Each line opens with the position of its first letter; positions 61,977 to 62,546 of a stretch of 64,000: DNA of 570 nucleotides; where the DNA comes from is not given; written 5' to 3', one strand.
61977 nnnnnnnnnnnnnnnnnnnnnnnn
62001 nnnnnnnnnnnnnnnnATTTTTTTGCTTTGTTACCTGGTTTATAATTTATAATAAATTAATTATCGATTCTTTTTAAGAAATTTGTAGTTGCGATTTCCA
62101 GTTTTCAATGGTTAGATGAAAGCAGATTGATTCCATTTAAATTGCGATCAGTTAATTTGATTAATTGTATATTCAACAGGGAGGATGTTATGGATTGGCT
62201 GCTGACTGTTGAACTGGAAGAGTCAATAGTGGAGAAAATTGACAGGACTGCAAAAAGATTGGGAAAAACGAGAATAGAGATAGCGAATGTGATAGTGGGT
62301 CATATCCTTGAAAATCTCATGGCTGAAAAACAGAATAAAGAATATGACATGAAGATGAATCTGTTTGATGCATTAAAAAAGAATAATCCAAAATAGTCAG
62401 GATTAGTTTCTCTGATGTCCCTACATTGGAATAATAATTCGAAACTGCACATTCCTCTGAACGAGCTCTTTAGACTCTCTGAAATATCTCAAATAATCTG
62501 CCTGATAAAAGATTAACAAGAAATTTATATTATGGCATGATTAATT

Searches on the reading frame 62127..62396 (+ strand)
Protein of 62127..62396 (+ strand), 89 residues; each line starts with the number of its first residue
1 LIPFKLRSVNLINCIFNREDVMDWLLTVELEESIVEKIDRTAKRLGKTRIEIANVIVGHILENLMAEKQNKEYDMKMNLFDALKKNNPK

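Call 50: search_protein_families(library=pfam, max_evalue=0.01, proteins=[window:62127-62396:+])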
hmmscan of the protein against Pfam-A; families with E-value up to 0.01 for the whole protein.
window:62127-62396:+ (89 aa): 1 family
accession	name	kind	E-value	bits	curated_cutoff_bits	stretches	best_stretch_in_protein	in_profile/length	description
PF01402.27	RHH_1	-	0.0021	18.4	20.5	1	26-51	2-27/39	Ribbon-helix-helix protein, copG family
